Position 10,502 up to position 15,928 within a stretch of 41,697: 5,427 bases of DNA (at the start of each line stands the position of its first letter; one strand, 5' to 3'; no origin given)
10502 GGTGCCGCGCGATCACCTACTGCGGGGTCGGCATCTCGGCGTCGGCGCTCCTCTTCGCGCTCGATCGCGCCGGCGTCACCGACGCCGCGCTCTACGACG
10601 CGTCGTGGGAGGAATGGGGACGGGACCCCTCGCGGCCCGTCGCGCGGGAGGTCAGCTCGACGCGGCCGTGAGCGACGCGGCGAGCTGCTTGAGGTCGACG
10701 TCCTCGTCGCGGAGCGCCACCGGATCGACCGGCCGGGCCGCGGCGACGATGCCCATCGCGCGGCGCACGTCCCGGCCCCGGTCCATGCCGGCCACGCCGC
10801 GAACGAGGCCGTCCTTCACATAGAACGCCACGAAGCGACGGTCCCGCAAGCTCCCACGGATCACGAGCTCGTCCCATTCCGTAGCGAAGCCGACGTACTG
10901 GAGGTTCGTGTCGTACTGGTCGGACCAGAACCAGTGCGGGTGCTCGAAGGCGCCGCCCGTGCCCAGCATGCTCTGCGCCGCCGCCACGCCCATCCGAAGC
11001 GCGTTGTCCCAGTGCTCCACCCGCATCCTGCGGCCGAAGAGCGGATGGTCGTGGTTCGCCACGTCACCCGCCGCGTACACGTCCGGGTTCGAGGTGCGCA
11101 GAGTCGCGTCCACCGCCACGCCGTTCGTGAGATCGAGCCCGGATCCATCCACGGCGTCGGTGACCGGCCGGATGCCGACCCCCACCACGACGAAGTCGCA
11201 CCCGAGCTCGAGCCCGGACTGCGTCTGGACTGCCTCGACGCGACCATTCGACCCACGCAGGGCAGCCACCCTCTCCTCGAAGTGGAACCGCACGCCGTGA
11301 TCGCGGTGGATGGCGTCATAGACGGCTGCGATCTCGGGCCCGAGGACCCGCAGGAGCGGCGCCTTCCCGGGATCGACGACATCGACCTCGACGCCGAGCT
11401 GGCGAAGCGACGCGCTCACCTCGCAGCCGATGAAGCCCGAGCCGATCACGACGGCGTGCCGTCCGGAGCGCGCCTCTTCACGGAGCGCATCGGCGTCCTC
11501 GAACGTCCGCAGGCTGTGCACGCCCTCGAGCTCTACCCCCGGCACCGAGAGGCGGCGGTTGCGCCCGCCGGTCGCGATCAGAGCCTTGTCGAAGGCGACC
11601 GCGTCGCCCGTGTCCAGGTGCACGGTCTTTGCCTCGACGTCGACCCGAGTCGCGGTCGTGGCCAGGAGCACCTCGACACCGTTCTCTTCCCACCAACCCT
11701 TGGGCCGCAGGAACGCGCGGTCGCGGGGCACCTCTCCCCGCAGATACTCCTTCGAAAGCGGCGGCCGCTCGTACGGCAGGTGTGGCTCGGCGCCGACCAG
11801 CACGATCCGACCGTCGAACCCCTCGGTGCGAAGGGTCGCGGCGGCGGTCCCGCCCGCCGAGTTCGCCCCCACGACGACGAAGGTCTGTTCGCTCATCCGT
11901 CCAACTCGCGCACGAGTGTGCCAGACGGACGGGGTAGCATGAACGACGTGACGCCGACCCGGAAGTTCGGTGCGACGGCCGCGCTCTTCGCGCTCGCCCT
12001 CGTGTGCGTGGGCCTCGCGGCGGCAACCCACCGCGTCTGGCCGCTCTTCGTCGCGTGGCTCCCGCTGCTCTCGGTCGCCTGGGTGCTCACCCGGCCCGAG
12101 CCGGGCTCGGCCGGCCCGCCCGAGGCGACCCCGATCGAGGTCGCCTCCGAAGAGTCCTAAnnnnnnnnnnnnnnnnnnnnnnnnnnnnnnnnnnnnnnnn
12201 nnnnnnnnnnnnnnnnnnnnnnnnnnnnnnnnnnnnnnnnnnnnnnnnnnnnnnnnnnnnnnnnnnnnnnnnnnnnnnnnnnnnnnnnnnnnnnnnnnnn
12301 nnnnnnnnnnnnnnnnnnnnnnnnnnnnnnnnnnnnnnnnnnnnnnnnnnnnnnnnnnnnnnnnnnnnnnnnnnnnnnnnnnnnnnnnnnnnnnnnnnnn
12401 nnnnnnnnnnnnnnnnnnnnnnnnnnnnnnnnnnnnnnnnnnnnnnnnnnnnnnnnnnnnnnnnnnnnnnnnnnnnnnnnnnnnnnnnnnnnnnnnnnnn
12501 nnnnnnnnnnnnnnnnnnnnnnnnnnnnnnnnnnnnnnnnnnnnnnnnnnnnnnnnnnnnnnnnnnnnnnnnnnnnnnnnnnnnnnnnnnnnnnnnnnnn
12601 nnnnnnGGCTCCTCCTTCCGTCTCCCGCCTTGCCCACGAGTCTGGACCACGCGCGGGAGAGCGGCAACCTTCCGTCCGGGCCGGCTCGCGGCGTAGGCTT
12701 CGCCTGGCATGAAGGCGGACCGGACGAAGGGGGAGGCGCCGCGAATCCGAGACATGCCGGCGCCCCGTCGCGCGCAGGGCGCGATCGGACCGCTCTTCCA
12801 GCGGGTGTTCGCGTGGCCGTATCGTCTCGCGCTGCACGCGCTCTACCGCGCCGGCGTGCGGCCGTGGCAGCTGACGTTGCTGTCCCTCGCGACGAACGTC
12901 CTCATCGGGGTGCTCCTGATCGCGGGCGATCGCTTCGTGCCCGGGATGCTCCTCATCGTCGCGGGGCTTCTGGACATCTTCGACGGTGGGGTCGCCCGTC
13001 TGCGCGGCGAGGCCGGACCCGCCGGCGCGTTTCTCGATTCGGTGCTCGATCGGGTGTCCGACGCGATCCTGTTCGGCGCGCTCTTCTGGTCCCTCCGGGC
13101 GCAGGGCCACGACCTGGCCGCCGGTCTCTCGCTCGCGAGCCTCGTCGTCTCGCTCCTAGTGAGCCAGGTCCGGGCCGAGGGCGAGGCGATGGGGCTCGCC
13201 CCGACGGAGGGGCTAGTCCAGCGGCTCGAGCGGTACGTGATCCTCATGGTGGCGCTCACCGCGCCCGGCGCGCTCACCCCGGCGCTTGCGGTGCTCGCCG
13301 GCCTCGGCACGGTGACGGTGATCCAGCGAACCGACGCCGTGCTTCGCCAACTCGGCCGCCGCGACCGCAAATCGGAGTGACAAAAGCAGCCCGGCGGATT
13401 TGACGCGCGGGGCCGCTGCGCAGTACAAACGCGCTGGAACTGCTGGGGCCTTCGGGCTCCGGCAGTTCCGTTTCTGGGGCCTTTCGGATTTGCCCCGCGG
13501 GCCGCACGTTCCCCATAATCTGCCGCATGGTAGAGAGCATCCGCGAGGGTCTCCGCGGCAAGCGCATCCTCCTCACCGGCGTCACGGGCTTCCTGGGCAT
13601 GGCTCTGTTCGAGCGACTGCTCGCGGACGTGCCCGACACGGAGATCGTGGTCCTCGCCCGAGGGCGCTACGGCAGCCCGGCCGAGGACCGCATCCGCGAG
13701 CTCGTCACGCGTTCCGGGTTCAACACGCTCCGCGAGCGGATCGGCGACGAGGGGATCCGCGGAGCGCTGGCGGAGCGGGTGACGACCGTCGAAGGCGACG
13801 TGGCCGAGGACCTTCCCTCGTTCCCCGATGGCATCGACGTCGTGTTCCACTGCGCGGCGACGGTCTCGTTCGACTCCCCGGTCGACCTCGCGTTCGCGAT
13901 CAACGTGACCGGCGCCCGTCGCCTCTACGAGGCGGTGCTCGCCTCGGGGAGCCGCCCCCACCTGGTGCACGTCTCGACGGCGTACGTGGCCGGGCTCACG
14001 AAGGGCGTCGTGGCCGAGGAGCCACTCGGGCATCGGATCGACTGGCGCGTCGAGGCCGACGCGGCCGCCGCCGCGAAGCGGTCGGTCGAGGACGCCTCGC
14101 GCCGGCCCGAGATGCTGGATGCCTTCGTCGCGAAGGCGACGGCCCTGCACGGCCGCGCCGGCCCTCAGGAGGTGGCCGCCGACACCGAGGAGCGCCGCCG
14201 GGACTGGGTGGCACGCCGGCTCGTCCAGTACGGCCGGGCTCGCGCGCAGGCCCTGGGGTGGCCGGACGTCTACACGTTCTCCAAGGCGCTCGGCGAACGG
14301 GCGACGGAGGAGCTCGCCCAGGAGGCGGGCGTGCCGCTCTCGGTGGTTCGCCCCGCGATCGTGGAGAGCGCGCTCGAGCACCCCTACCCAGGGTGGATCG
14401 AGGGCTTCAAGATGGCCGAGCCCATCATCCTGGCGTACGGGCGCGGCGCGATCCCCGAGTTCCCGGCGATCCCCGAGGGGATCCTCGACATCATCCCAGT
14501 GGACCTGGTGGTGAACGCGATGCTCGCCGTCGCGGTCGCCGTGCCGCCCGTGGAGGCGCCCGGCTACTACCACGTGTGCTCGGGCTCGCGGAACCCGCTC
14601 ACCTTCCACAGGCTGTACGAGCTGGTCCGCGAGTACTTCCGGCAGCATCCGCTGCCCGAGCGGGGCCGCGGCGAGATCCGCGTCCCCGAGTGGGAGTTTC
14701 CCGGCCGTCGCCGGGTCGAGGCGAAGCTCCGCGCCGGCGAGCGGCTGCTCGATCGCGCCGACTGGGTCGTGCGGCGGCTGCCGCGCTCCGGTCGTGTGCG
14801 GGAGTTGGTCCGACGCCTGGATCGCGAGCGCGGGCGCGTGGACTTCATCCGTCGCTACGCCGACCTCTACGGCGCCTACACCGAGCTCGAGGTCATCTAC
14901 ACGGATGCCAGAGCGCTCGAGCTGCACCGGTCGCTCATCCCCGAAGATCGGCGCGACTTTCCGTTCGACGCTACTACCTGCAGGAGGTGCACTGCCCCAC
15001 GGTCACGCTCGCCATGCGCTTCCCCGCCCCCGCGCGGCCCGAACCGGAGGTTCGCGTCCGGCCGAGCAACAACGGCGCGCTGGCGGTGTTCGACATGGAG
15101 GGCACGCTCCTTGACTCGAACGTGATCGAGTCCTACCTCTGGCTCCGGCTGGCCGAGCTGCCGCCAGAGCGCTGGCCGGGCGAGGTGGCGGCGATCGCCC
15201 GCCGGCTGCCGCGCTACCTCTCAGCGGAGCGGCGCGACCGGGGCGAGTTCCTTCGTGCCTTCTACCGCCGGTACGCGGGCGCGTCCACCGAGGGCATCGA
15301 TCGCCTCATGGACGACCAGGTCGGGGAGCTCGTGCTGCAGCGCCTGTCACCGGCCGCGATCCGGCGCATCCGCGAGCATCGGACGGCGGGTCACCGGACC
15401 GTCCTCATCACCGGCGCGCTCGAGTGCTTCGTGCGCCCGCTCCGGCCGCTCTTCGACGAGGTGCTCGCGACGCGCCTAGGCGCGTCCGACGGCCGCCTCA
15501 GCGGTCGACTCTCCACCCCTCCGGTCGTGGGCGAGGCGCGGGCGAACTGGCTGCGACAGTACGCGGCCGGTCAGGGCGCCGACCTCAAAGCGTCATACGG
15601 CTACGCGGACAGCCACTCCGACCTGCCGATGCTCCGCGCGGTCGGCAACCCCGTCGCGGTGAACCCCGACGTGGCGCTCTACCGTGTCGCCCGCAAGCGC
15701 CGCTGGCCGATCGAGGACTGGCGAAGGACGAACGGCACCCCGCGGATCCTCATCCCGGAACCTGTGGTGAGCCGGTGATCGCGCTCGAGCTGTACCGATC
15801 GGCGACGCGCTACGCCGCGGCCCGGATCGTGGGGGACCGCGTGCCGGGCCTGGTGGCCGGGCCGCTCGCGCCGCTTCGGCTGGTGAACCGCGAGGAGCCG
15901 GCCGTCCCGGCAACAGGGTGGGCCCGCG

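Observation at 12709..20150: Translationally coupled lipid-type operon built around a nickel-pincer (LarA-family) enzyme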

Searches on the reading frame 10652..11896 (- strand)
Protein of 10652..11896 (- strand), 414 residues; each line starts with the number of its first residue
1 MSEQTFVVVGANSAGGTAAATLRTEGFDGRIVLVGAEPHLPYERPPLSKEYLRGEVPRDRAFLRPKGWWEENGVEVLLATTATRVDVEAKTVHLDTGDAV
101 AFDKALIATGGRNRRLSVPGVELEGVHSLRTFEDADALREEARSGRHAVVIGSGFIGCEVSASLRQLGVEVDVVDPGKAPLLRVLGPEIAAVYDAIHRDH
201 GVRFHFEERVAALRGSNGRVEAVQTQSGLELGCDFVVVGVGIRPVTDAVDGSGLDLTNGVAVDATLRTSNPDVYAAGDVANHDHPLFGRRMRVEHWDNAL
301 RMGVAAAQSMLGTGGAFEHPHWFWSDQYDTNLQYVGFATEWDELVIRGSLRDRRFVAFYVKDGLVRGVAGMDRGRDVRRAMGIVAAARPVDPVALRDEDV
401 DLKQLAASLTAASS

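Call 26: search_protein_families(library=pfam, proteins=[window:10652-11896:-], max_evalue=0.0001)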
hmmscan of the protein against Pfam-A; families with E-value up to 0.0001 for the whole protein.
window:10652-11896:- (414 aa): 5 families
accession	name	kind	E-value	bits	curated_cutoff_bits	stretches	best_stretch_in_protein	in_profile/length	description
PF07992.20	Pyr_redox_2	-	1e-68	232.3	26.1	1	6-303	3-291/291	Pyridine nucleotide-disulphide oxidoreductase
PF14759.12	Reductase_C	-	5.2e-26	91.4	25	1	322-406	1-85/85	Reductase C-terminal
PF00070.33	Pyr_redox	-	5.1e-19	69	22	1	147-226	1-80/82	Pyridine nucleotide-disulphide oxidoreductase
PF13738.12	Pyr_redox_3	-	5.7e-06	26.2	30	1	71-277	93-305/305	Pyridine nucleotide-disulphide oxidoreductase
PF01266.30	DAO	-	8e-05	22.7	27.9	0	198-243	160-205/353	FAD dependent oxidoreductase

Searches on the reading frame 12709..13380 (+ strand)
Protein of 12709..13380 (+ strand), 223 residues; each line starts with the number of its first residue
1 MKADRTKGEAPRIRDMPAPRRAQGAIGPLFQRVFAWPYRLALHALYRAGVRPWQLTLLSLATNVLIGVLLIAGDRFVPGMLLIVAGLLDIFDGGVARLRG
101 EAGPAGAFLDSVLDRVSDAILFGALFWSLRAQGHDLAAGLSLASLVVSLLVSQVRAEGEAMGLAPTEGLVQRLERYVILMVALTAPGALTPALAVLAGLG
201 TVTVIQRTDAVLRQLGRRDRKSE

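Call 7: search_protein_families(library=pfam, proteins=[window:12709-13380:+], max_evalue=0.01)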
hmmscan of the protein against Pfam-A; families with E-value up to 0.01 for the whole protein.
window:12709-13380:+ (223 aa): 1 family
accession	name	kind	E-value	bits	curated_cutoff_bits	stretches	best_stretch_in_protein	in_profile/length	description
PF01066.26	CDP-OH_P_transf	-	4.2e-11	43.9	22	1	52-158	4-110/152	CDP-alcohol phosphatidyltransferase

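Call 8: search_protein_families(library=ncbifam, proteins=[window:12709-13380:+], max_evalue=0.01)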
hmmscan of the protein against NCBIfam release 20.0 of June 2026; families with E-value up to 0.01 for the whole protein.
window:12709-13380:+ (223 aa): 7 families
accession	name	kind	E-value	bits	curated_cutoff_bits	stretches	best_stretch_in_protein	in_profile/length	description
NF040950.1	archin_ph_syn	equivalog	1.1e-32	113.4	180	1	44-215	18-191/191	archaetidylinositol phosphate synthase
NF045883.1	PIPSynth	equivalog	3.1e-32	111.9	170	1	43-214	16-195/197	phosphatidylinositol phosphate synthase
NF052561.1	PIPSynBT1523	equivalog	1.4e-20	74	350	1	43-184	18-169/232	hypothetical protein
NF041135.1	IPPtranDIPPsyn_Thcocales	equivalog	3.2e-10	39.6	580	1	50-153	250-351/419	bifunctional L-myo-inositol-1-phosphate cytidylyltransferase/CDP-L-myo-inositol myo-inositolphosphotransferase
TIGR00473.1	pssA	equivalog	0.0001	22.4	107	1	75-128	19-73/153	CDP-diacylglycerol--serine O-phosphatidyltransferase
NF008090.0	PRK10832.1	equivalog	0.00034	20.7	304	1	64-121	21-78/182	CDP-diacylglycerol--glycerol-3-phosphate 3-phosphatidyltransferase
TIGR00560.1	pgsA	equivalog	0.0055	17.2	109.1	1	64-122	19-80/183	CDP-diacylglycerol--glycerol-3-phosphate 3-phosphatidyltransferase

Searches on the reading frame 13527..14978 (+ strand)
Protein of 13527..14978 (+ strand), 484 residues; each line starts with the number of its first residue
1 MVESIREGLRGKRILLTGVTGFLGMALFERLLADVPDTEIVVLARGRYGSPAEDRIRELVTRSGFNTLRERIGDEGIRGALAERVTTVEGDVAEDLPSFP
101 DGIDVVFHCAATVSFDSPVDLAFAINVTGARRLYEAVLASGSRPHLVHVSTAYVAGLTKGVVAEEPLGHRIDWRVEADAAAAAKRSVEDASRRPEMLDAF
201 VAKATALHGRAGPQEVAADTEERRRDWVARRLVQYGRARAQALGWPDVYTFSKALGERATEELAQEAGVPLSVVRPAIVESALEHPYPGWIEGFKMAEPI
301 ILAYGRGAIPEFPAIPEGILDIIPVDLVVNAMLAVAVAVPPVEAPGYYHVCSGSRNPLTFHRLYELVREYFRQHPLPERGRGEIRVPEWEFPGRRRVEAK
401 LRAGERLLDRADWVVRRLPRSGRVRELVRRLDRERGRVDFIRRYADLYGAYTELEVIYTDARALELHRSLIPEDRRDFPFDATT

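Call 7: search_protein_families(library=pfam, proteins=[window:13527-14978:+], max_evalue=0.01)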
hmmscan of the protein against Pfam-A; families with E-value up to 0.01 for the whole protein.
window:13527-14978:+ (484 aa): 5 families
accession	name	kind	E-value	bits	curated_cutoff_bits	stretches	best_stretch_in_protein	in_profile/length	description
PF07993.18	NAD_binding_4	-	1.8e-49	168.7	20.1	1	16-332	1-258/258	Male sterility protein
PF01370.27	Epimerase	-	8.6e-15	55.2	20.9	1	14-161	1-125/240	NAD dependent epimerase/dehydratase family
PF04321.23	RmlD_sub_bind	-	2.1e-05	24.2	27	1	13-154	2-104/287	RmlD substrate binding domain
PF16363.11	GDP_Man_Dehyd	-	0.00022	21.2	27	0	15-163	1-141/332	GDP-mannose 4,6 dehydratase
PF01073.25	3Beta_HSD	-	0.00027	20.5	22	1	16-159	2-127/280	3-beta hydroxysteroid dehydrogenase/isomerase family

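Call 8: search_protein_families(library=ncbifam, proteins=[window:13527-14978:+], max_evalue=0.01)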
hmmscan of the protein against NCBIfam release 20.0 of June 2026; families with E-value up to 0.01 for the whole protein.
window:13527-14978:+ (484 aa): 15 families
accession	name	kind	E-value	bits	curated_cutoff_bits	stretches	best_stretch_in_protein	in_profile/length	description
TIGR01746.1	Thioester-redct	subfamily_domain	2.7e-21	76.3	213.35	2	14-158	2-143/371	thioester reductase domain-containing protein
NF005539.0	PRK07201.1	equivalog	1.2e-13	50.7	549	1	14-166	3-139/657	SDR family oxidoreductase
NF038078.1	NRPS_MxcG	equivalog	1.2e-10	39.4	2300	1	11-156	1082-1222/1442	myxochelin non-ribosomal peptide synthetase MxcG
NF043036.1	ErythonDh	equivalog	3e-07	30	325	1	13-156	2-130/321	D-erythronate dehydrogenase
TIGR01181.1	dTDP_gluc_dehyt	equivalog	3.4e-07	29.7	365.1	1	13-156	1-130/321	dTDP-glucose 4,6-dehydratase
NF042423.1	oxyalk_red_Shew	equivalog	6.3e-06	25.5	580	0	12-49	9-44/331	2-alkyl-3-oxoalkanoate reductase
TIGR01214.1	rmlD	equivalog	9.2e-06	25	224.05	1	13-154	1-103/285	dTDP-4-dehydrorhamnose reductase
TIGR03466.1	HpnA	hypoth_equivalog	1.1e-05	24.5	367.65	0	85-166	45-129/327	hopanoid-associated sugar epimerase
NF042422.1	oxyalk_red_OleD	equivalog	1.5e-05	24.6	580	1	13-156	2-115/329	2-alkyl-3-oxoalkanoate reductase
NF041592.1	carboxyl_red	equivalog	2.8e-05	21.9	1300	1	12-155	765-911/1160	carboxylic acid reductase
NF047350.1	aureusi_NRPS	equivalog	0.0009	16.2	2500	1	13-155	2029-2159/2373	aureusimine non-ribosomal peptide synthetase AusA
TIGR03443.1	alpha_am_amid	equivalog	0.0017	15.8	1030.1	1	12-129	973-1089/1390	L-aminoadipate-semialdehyde dehydrogenase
NF052578.1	StrlDmthSdmBMthl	equivalog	0.0047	16.7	600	0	99-156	61-118/328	sterol demethylase protein SdmB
TIGR02622.1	CDP_4_6_dhtase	equivalog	0.0094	15.1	278.45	0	104-151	79-129/352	CDP-glucose 4,6-dehydratase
TIGR04180.1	EDH_00030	hypoth_equivalog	0.0099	15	475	0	80-165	46-135/297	NAD-dependent 4,6-dehydratase LegB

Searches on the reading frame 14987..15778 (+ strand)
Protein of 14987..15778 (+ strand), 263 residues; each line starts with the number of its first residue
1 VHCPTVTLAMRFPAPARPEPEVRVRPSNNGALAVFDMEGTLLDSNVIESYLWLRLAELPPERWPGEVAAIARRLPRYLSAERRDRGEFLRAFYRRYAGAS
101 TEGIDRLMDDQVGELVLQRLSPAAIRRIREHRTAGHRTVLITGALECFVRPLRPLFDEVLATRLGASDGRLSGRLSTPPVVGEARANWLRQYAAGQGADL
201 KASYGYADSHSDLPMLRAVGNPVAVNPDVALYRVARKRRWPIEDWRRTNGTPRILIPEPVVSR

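Call 7: search_protein_families(library=pfam, proteins=[window:14987-15778:+], max_evalue=0.01)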
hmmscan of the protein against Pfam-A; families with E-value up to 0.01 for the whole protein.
window:14987-15778:+ (263 aa): 2 families
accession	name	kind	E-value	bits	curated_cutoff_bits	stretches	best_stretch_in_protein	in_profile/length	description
PF12710.13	HAD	-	2.4e-36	126.4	27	1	33-217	1-189/189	haloacid dehalogenase-like hydrolase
PF00702.32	Hydrolase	-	2.1e-05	25.4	26.4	1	32-157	3-136/191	haloacid dehalogenase-like hydrolase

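Call 8: search_protein_families(library=ncbifam, proteins=[window:14987-15778:+], max_evalue=0.01)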
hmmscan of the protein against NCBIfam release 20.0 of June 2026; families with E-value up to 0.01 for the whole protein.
window:14987-15778:+ (263 aa): 7 families
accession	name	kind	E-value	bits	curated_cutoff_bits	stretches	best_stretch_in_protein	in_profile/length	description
TIGR01490.1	HAD-SF-IB-hyp1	subfamily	4.1e-31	108.8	98.3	1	32-228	1-199/202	HAD-IB family hydrolase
NF052360.1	HolPasePseu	equivalog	3.1e-22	79.3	280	1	82-242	51-214/218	histidinol-phosphatase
NF052359.1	HolPaseNeis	equivalog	1.7e-20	73.6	400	1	72-244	41-219/221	histidinol-phosphatase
TIGR01488.1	HAD-SF-IB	subfamily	2.1e-15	57.2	45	1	32-218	1-176/177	HAD-IB family phosphatase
TIGR00338.1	serB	equivalog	5.3e-07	29.4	144.15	1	125-235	91-203/219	phosphoserine phosphatase SerB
TIGR01491.1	HAD-SF-IB-PSPlk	hypoth_equivalog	0.00014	21.7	151.9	1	32-236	6-199/201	phosphoserine phosphatase-like hydrolase, archaeal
NF007821.0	PRK10530.1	equivalog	0.00044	19.6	274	0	182-226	197-241/272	pyridoxal phosphatase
